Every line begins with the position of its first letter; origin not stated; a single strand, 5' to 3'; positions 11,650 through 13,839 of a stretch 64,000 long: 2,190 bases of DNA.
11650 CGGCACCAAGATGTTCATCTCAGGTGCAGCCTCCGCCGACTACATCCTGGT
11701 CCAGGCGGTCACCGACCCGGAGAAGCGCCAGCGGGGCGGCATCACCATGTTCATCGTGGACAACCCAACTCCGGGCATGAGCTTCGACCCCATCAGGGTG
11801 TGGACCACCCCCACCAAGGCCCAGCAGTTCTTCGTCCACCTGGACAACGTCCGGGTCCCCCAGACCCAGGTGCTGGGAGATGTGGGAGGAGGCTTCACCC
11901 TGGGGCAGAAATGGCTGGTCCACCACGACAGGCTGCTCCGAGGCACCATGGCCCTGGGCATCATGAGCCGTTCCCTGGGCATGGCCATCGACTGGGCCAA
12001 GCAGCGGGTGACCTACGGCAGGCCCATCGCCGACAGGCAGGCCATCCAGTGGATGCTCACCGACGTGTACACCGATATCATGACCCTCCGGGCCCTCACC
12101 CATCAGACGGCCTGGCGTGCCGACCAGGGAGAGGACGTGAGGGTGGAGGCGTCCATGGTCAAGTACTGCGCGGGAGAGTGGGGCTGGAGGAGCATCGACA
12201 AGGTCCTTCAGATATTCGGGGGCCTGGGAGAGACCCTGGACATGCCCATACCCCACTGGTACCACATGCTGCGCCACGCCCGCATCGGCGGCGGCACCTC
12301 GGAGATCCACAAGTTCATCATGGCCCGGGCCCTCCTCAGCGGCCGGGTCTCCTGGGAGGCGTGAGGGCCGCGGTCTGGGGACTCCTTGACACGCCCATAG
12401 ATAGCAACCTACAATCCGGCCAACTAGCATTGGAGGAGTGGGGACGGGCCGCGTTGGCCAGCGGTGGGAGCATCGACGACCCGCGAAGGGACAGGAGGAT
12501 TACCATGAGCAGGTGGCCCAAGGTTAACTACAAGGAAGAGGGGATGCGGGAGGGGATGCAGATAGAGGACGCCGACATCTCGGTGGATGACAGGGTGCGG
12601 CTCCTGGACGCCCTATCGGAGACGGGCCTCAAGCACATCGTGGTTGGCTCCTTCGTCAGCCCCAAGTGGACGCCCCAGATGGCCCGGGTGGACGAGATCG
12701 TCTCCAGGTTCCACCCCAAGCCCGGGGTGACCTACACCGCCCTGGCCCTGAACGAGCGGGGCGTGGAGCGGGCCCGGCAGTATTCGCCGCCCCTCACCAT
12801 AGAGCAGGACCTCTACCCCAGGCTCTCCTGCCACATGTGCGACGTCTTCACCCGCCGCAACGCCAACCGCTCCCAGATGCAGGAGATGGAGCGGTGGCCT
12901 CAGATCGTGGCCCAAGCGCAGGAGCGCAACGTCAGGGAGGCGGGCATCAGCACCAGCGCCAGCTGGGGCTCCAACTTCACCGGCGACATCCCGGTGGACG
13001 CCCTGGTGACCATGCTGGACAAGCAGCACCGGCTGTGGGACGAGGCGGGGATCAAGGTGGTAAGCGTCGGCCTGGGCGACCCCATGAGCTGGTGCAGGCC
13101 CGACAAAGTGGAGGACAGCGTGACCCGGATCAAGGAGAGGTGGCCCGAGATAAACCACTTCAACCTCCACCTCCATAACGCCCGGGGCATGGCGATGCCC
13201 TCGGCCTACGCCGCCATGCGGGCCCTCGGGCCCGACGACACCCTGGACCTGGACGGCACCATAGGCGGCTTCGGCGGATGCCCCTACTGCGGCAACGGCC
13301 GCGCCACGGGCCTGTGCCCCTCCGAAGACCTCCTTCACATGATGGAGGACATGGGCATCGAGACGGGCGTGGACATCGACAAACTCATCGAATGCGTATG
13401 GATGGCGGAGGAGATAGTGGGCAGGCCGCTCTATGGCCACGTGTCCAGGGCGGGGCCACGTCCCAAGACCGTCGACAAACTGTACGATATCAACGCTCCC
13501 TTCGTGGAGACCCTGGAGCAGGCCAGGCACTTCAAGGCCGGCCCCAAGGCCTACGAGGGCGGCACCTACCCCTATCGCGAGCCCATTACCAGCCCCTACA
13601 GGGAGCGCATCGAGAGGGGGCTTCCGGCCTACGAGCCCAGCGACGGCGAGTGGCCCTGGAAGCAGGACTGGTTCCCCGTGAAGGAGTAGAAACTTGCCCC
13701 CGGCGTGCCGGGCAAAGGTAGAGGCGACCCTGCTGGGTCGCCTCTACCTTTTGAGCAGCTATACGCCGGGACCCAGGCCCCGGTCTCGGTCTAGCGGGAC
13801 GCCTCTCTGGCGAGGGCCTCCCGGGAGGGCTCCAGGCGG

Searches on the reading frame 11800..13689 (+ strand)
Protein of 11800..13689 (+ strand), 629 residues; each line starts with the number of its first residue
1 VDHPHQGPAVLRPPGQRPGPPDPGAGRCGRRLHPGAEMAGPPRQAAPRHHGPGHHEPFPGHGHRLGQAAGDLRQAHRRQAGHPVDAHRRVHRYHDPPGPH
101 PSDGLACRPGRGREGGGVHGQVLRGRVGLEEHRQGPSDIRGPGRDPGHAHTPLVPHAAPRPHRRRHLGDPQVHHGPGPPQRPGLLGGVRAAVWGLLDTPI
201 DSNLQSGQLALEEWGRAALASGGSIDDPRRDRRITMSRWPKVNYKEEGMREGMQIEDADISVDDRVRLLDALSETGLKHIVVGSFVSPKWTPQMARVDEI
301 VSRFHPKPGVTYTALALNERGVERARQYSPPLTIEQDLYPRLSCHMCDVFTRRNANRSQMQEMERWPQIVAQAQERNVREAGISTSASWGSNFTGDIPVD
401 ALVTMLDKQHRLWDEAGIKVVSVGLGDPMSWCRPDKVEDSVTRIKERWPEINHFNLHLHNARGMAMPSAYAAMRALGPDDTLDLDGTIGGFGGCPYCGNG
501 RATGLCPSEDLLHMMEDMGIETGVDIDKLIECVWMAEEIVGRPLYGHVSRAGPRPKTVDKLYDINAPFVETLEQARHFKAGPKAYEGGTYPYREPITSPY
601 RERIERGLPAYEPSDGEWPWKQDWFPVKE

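Call 13: search_protein_families(library=ncbifam, proteins=[window:11800-13689:+], max_evalue=0.00001)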
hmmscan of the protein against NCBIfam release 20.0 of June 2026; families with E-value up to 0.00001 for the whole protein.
window:11800-13689:+ (629 aa): 4 families
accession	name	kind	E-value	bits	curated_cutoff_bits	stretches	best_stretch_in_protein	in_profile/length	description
NF004283.0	PRK05692.1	subfamily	3.4e-51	174.1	246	1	241-551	6-295/300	hydroxymethylglutaryl-CoA lyase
TIGR02146.1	LysS_fung_arch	equivalog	2.5e-09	36.8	413.55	0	416-541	148-261/344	homocitrate synthase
NF006049.0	PRK08195.1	subfamily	6.3e-07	28.7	229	1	405-532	149-262/344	4-hyroxy-2-oxovalerate/4-hydroxy-2-oxopentanoic acid aldolase,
TIGR03217.1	4OH_2_O_val_ald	equivalog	2.2e-06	27.1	286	0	404-543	143-264/334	4-hydroxy-2-oxovalerate aldolase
